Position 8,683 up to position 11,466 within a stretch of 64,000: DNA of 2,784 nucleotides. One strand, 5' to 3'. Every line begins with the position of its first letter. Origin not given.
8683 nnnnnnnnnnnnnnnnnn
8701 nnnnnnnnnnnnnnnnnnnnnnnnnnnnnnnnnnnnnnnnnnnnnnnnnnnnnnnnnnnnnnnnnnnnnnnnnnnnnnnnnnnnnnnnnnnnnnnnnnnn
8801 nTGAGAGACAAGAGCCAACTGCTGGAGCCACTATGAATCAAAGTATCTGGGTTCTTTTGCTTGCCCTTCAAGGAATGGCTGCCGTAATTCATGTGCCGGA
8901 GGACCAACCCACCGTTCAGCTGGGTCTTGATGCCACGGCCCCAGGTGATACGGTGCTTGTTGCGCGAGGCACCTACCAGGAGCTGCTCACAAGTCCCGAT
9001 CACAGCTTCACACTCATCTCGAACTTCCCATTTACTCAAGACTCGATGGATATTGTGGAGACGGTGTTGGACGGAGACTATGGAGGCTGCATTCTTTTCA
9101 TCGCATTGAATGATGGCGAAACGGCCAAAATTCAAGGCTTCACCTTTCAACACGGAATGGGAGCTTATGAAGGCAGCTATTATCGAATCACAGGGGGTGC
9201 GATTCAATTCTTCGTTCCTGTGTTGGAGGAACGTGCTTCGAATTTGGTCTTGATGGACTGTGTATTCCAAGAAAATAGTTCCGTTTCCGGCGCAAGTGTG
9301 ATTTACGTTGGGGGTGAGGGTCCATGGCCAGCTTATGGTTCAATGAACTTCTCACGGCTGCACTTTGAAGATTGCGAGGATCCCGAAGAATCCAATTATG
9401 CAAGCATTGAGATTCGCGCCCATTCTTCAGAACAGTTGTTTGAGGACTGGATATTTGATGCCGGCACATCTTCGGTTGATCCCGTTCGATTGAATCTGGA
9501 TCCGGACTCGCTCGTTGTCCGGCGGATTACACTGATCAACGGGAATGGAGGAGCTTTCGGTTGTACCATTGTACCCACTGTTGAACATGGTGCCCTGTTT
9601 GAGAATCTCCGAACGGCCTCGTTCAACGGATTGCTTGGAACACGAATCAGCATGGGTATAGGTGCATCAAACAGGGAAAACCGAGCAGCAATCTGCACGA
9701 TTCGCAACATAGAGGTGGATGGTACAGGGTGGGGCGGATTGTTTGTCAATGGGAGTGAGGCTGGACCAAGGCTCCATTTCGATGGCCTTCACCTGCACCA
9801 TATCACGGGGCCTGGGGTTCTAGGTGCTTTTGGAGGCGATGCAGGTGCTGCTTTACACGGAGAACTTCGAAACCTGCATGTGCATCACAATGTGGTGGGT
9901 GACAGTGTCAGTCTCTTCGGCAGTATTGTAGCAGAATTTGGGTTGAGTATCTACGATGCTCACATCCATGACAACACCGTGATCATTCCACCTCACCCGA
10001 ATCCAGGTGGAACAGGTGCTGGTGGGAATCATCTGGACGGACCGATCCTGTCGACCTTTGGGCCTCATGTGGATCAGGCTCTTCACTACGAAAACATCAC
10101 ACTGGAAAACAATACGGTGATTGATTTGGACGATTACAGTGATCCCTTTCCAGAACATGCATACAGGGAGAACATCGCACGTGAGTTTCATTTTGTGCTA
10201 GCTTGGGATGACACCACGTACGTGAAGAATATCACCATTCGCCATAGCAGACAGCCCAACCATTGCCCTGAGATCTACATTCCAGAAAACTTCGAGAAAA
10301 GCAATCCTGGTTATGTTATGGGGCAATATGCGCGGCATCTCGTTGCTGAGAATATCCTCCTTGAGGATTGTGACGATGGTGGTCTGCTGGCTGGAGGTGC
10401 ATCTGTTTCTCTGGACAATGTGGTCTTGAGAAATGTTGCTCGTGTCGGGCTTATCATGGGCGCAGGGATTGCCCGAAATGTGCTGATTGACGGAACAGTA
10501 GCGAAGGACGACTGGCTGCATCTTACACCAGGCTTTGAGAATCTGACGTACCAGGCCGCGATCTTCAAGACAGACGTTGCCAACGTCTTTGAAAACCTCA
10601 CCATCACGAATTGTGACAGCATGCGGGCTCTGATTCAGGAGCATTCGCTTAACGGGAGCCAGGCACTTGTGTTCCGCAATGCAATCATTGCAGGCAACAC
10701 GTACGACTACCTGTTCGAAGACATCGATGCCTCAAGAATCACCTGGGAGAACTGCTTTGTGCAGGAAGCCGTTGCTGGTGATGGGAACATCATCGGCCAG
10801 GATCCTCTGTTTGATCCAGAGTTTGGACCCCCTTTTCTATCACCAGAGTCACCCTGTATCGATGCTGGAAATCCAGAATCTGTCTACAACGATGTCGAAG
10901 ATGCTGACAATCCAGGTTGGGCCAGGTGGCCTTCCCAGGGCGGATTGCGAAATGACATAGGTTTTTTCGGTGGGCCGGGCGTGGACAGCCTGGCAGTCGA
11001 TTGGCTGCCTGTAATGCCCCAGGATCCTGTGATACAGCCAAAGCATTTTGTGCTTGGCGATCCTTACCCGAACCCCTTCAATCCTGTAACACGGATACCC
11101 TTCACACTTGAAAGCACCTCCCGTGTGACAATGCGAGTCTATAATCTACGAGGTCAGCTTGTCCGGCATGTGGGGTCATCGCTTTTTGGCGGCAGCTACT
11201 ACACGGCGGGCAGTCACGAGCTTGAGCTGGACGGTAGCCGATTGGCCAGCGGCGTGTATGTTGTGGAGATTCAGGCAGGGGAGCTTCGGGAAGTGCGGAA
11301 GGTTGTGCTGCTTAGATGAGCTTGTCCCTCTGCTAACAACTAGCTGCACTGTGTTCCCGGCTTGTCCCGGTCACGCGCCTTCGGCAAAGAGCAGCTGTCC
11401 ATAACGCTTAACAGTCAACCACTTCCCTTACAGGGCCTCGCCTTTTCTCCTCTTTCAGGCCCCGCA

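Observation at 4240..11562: A 7.3 kb low-GC island encoding two giant T9SS-secreted beta-helix proteins and lacking the host octamer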

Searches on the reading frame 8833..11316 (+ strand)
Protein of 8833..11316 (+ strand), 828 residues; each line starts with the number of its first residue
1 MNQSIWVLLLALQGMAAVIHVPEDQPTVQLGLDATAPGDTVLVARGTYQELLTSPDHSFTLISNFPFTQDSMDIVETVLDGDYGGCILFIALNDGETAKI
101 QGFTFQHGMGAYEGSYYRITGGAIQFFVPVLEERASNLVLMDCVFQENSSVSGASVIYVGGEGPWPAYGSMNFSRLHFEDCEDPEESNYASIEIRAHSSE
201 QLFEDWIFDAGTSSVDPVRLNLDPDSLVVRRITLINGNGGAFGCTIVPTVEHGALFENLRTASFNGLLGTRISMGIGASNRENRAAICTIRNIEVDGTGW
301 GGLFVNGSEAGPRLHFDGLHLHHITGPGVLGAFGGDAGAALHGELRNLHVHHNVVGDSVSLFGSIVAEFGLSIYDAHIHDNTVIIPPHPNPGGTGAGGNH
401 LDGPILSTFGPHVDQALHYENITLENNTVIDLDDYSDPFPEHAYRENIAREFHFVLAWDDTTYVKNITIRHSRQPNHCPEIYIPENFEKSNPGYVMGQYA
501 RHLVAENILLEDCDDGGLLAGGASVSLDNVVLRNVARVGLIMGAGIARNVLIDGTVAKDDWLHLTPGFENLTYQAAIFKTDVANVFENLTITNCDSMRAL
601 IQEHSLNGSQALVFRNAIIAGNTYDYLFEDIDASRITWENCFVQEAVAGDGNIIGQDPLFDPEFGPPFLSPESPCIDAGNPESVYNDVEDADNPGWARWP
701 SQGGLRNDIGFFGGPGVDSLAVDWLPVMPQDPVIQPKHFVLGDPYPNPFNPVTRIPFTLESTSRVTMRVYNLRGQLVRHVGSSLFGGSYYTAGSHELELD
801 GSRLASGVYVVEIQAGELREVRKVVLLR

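Call 7: search_protein_families(library=pfam, proteins=[window:8833-11316:+], max_evalue=0.01)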
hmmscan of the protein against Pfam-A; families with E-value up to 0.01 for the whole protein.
window:8833-11316:+ (828 aa): 1 family
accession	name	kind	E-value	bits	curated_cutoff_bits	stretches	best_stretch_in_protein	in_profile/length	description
PF18962.6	Por_Secre_tail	-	4.2e-09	37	27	1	745-825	2-74/75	Secretion system C-terminal sorting domain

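Call 8: search_protein_families(library=ncbifam, proteins=[window:8833-11316:+], max_evalue=0.01)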
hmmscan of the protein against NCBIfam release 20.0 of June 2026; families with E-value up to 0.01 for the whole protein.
window:8833-11316:+ (828 aa): 3 families
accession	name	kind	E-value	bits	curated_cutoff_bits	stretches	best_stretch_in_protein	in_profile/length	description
TIGR04183.1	Por_Secre_tail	domain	1.8e-08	34.2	23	1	745-825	2-70/72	T9SS type A sorting domain-containing protein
NF052323.1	T9SSA_dep_M6i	equivalog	3.2e-05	22.1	600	1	745-817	961-1028/1043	T9SS-dependent M6-like inactivated metalloprotease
NF038113.1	T9SSA_dep_M36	equivalog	0.00013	20.2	885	1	745-826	796-868/869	T9SS-dependent M36 family metallopeptidase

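Call 30: find_homologous_proteins(query=window:8833-11316:+)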
Query window:8833-11316:+ (828 aa): 43 proteins with E <= 0.001 among 8000 candidates.
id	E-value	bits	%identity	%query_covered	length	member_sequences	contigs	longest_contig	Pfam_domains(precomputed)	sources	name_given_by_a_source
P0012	0.0e+0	1931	100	100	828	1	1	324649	PF18962.8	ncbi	-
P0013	0.0e+0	1441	77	100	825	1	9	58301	PF18962.8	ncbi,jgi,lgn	jgi:hypothetical protein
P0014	0.0e+0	1392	73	100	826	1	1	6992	PF13229.13,PF18962.8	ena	-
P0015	1.2e-220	753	48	100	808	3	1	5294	PF13229.13,PF18962.8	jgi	jgi:hypothetical protein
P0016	3.8e-148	513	38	99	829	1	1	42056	PF18962.8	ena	-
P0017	9.6e-148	512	37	99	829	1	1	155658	PF18962.8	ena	-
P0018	4.9e-147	510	37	99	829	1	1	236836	PF18962.8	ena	-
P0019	2.2e-142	494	38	98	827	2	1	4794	PF18962.8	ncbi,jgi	jgi:hypothetical protein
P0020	1.4e-135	472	38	100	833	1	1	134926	PF18962.8,PF13860.13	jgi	jgi:hypothetical protein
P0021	2.1e-132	461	36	99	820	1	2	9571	PF18962.8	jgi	-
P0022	2.1e-132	461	37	98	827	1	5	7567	-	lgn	-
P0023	4.0e-130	454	35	98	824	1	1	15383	PF18962.8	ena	-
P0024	3.9e-128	447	37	98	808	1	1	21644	PF18962.8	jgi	jgi:hypothetical protein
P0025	9.2e-128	446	36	99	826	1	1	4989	-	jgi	-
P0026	2.3e-120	422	36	98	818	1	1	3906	PF18962.8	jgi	jgi:hypothetical protein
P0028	4.3e-103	364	33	99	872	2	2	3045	PF18962.8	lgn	-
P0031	1.1e-38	151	38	27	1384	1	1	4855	PF13229.13,PF18962.8,PF13860.13,PF28492.1,PF05048.20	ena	-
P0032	9.2e-28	115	35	27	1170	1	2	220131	PF13229.13,PF04389.23,PF18962.8,PF28492.1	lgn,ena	-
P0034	6.8e-16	76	40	12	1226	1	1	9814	PF00801.27,PF18962.8,PF25833.1,PF13860.13,PF00041.28,PF18911.7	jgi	-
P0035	1.6e-11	62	33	11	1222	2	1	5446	PF17963.8,PF02415.24,PF18962.8,PF22842.4,PF13860.13,PF05345.19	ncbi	ncbi:MAG: hypothetical protein DRP89_02660, partial [Candidatus Neomarinimicrobiota bacterium]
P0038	2.8e-9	54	41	12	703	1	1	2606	PF00932.26,PF18962.8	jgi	jgi:hypothetical protein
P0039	5.2e-9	53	37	11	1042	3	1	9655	PF18962.8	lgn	-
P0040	1.3e-8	52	41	11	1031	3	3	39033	PF18962.8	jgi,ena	-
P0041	5.5e-8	50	40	11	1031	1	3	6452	PF22352.3,PF00128.32,PF18962.8,PF13860.13,PF19077.7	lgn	-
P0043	1.4e-7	48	37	11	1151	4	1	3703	PF00112.30,PF17957.8,PF10342.16,PF18962.8,PF13860.13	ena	-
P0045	1.9e-6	45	34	11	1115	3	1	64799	PF01839.30,PF13517.13,PF18962.8,PF05048.20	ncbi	-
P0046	2.6e-6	44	33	12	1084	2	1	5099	PF13715.13,PF13585.13,PF20773.6,PF18962.8,PF13860.13,PF13620.13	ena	-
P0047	2.7e-6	44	35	11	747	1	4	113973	PF18962.8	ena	-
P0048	3.4e-6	44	38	12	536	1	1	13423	PF18962.8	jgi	-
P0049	4.6e-6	43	37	11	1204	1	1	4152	PF19190.7,PF18962.8,PF18998.7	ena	-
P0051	3.1e-5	41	29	14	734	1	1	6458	PF05694.18,PF18962.8,PF09826.16,PF08309.18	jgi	jgi:hypothetical protein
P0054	4.1e-4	37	36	11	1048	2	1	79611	PF18962.8,PF18998.7,PF13860.13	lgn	-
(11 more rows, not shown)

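Call 31: find_encoding_contigs(protein=P0013, flank=10000, max_places=6)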
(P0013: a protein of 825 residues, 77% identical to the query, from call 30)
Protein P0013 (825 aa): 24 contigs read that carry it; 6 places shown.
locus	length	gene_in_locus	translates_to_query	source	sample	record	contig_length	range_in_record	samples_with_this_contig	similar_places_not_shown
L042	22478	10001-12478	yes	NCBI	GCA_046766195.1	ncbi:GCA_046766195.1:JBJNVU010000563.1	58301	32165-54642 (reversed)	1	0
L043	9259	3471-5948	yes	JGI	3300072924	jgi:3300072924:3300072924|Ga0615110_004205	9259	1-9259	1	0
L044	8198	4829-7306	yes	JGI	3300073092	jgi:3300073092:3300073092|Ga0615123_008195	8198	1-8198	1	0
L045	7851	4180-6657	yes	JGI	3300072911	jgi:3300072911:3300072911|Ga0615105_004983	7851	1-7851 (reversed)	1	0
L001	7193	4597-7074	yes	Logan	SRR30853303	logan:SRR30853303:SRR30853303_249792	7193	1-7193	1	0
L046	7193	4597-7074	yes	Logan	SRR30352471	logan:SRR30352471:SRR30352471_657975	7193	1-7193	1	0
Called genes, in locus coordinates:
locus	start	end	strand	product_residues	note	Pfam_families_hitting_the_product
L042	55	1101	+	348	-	PF01075:Glyco_transf_9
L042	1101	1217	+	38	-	-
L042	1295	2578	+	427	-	PF01053:Cys_Met_Meta_PP, PF00155:Aminotran_1_2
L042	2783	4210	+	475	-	PF18962:Por_Secre_tail (weak)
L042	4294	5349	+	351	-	PF09423:PhoD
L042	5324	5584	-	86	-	-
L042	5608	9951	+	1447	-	PF18962:Por_Secre_tail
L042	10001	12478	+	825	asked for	PF18962:Por_Secre_tail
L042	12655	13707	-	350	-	PF13528:Glyco_trans_1_3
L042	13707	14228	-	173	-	PF01569:PAP2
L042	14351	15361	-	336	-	PF13860:FlgD_ig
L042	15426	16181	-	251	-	-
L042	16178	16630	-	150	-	-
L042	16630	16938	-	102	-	-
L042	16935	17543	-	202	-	PF04542:Sigma70_r2, PF08281:Sigma70_r4_2, PF04545:Sigma70_r4, PF13384:HTH_23 (weak)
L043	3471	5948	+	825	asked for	PF18962:Por_Secre_tail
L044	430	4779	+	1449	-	PF18962:Por_Secre_tail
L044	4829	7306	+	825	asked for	PF18962:Por_Secre_tail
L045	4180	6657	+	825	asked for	PF18962:Por_Secre_tail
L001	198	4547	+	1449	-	PF18962:Por_Secre_tail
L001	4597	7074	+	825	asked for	PF18962:Por_Secre_tail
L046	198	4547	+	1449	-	PF18962:Por_Secre_tail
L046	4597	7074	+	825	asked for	PF18962:Por_Secre_tail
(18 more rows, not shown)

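Call 32: find_encoding_contigs(protein=P0018, flank=10000, max_places=3)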
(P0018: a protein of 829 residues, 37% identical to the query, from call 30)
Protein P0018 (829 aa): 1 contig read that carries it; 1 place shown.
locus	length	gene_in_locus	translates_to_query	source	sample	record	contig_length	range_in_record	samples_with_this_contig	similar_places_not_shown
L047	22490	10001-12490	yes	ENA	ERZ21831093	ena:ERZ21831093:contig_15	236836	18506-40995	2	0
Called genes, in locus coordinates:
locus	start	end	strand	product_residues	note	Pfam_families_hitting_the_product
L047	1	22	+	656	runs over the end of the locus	PF18962:Por_Secre_tail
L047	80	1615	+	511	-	-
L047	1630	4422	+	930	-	PF13620:CarboxypepD_reg, PF13715:CarbopepD_reg_2, PF07715:Plug, PF00593:TonB_dep_Rec_b-barrel, PF14905:OMP_b-brl_3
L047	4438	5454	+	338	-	PF19572:PorV (weak)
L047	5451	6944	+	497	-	-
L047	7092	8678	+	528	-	PF00082:Peptidase_S8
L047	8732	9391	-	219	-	PF01712:dNK, PF13238:AAA_18 (weak)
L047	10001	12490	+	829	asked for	PF18962:Por_Secre_tail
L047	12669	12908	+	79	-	-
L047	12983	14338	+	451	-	PF13375:RnfC_N, PF01512:Complex1_51K, PF10531:SLBB, PF13484:Fer4_16 (faint), PF13237:Fer4_10 (faint), PF12838:Fer4_7 (weak), PF13183:Fer4_8 (weak), PF13187:Fer4_9 (weak), +4 more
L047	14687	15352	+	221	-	PF03116:NQR2_RnfD_RnfE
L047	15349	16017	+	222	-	PF04205:FMN_bind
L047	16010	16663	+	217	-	PF02508:Rnf-Nqr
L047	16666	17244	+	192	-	PF02508:Rnf-Nqr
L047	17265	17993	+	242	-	PF07009:NusG_II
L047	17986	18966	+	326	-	PF02424:ApbE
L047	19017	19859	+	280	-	PF04060:FeS, PF12838:Fer4_7 (weak), PF13187:Fer4_9 (weak), PF14697:Fer4_21, PF25160:LdpA_Fe-S-bd (weak), PF00037:Fer4 (weak)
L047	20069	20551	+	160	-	PF04246:RseC_MucC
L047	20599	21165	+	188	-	-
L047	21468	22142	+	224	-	-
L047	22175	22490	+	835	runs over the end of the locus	PF01839:FG-GAP (faint), PF13517:FG-GAP_3, PF14783:BBS2_Mid (faint), PF13517:FG-GAP_3, PF18962:Por_Secre_tail (faint)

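Call 59: predict_structure(alignment_id=A5)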
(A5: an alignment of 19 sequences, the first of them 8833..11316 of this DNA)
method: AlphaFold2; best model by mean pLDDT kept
length: 828 residues; sequences in the alignment: 19
mean_pLDDT: 78.2   pTM: 0.72
mean pLDDT of the five models: 78.2, 76.6, 75.8, 74.0, 73.2
residues with pLDDT >= 90: 243; 70-90: 403; 50-70: 81; < 50: 101
segments of 3 or more residues with pLDDT < 50: 334-338, 391-395, 651-659, 664-736, 782-786
pLDDT, mean of each block of 10 residues (from residue 1): 59 66 80 88 91 92 84 87 92 90 94 69 85 81 93 86 70 93 72 84 92 86 88 89 87 90 83 82 82 89 82 90 86 51 88 83 83 93 83 56 88 79 95 84 87 81 91 91 85 90 91 93 89 93 89 90 86 89 84 88 74 84 86 81 72 45 47 38 36 34 24 28 27 51 66 80 82 81 57 79 77 86 76
secondary structure, 60 per line:
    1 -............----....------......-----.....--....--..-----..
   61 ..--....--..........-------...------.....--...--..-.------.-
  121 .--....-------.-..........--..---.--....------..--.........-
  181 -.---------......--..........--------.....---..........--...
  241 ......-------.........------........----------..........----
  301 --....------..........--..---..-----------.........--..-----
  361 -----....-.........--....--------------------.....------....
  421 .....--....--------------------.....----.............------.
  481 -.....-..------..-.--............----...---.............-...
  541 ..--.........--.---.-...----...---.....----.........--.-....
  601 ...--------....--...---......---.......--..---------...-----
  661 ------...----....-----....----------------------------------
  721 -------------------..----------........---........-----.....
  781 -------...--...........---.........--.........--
elements in order (helices of 4 or more, strands of 3 or more residues): H2-13 E18-21 H28-33 E39-43 E46-49 E59-62 H65-68 H71-76 E77-80 E88-90 E97-101 E104-106 E124-127 E137-146 E157-160 E171-179 E192-197 E200-209 E218-222 E226-235 E238-246 E254-262 E269-276 E287-296 E303-306 E313-322 E343-351 E366-369 E371-379 E382-385 E406-410 E417-425 E428-431 E452-456 E461-473 E502-513 E518-520 E524-536 E538-542 E545-553 E575-579 E584-592 E597-603 E612-615 E618-620 E624-629 E636-639 H674-677 H683-686 E752-759 E763-770 E776-780 E788-790 E793-800 E807-815 E818-826

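Call 62: fold_search(model_id=the predicted structure, library=pdb)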
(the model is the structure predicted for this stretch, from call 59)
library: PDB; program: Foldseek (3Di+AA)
matches with E <= 10: 1341; with E <= 0.001: 3
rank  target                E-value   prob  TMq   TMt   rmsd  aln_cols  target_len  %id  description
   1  8bwk_B                2.9e-05  1.00  0.20  0.23  21.6       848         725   12  Metagenomic derived PL6 alginate lyase (released 2023-12-20)
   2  7o7t                  2.1e-04  0.82  0.14  0.16  22.4       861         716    9  Structure of the PL6 family alginate lyase Patl3640 from Pseudoalteromonas atlantica T6c in complex with 4-deoxy-L-eryth (released 2021-07-28)
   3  5gkq_A                5.5e-04  0.99  0.23  0.25  22.5       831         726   13  Structure of PL6 family alginate lyase AlyGC mutant-R241A (released 2017-02-08)
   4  8tne_B                2.0e-03  1.00  0.19  0.39   9.8       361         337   13  Crystal structure of bacterial pectin methylesterase Pme8A from rumen Butyrivibrio (released 2023-08-16)
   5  8egr_A                4.1e-03  0.99  0.30  0.37  12.6       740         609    9  Upper tail structure of Staphylococcus phage Andhra (released 2022-12-14)
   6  4g5a_A                7.6e-03  1.00  0.09  0.57  14.1       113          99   17  Crystal structure of a putative member of duf 3244 protein family (BT_1867) from Bacteroides thetaiotaomicron VPI-5482 (released 2012-09-19)
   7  7ptp_A                1.3e-02  1.00  0.10  0.11   3.2       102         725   18  In-situ structure of pentameric S-layer protein (released 2021-12-15)
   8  9k4a_A                2.5e-02  0.41  0.16  0.18  15.7       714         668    7  Cryo-EM structure of depolymerase S2-4 from Klebsiella phage K64-1 (released 2026-03-25)
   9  3sd2                  3.0e-02  1.00  0.08  0.61   7.7       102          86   14  Crystal structure of a putative member of duf3244 protein family (BT_3571) from Bacteroides thetaiotaomicron vpi-5482 at (released 2011-06-29)
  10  8jmw_A                3.0e-02  1.00  0.08  0.12   6.1        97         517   15  Fibril form of serine peptidase Vpr (released 2023-12-06)
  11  2ntb_A                4.7e-02  0.66  0.13  0.25  12.1       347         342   10  Crystal structure of pectin methylesterase in complex with hexasaccharide V (released 2007-09-18)
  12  5tzt_C                6.8e-02  1.00  0.09  0.47   6.3       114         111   13  Crystal structure of human CD47 ECD bound to Fab of C47B161 (released 2017-03-15)
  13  1qjv_A                7.1e-02  0.80  0.16  0.31   9.1       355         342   10  Pectin methylesterase PemA from Erwinia chrysanthemi (released 2000-07-14)
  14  5tzt_D                7.7e-02  1.00  0.09  0.47   6.3       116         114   13  Crystal structure of human CD47 ECD bound to Fab of C47B161 (released 2017-03-15)
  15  9m0e_A                8.4e-02  1.00  0.09  0.07   4.5        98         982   12  Enhancing the synthesis efficiency of galacto-oligosaccharides of a beta-galactosidase from Paenibacillus barengoltzii (released 2025-04-23)
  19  8qb1_A                9.2e-02  1.00  0.08  0.67   4.1        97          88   15  C-terminal domain of mirolase from Tannerella forsythia (released 2024-02-28)
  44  8qb1_C                2.1e-01  1.00  0.08  0.64   4.4        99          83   12  C-terminal domain of mirolase from Tannerella forsythia (released 2024-02-28)
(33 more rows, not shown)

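Call 71: find_encoding_contigs(protein=P0020, flank=10000, max_places=2)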
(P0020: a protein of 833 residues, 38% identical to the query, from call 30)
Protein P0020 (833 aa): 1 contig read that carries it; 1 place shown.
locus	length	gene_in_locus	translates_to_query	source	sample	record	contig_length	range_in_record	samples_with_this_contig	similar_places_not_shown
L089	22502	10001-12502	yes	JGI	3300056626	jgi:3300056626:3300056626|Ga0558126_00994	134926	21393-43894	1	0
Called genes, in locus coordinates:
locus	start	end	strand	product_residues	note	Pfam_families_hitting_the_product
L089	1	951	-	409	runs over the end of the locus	PF16548:FlgT_N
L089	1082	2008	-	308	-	PF08902:DUF1848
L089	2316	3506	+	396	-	PF00155:Aminotran_1_2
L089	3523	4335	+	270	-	PF00795:CN_hydrolase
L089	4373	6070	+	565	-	PF03372:Exo_endo_phos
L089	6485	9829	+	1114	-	PF02415:Chlam_PMP (faint)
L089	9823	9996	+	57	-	-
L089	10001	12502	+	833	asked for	PF13860:FlgD_ig (faint), PF18962:Por_Secre_tail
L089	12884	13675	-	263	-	PF08032:SpoU_sub_bind, PF00588:SpoU_methylase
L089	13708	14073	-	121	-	PF01381:HTH_3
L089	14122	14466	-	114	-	PF01050:MannoseP_isomer, PF07883:Cupin_2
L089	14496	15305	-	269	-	PF03807:F420_oxidored, PF14748:P5CR_dimer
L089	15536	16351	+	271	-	PF02353:CMAS (weak), PF13489:Methyltransf_23, PF13847:Methyltransf_31, PF08241:Methyltransf_11, PF08242:Methyltransf_12, PF13649:Methyltransf_25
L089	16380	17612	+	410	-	PF02518:HATPase_c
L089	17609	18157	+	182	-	PF00132:Hexapep (weak), PF25087:GMPPB_C (faint), PF25084:LbH_EIF2B (weak), PF00132:Hexapep, PF14602:Hexapep_2 (weak)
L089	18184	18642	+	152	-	-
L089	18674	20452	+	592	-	PF05140:ResB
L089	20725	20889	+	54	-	PF18930:DUF5679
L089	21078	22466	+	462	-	PF00342:PGI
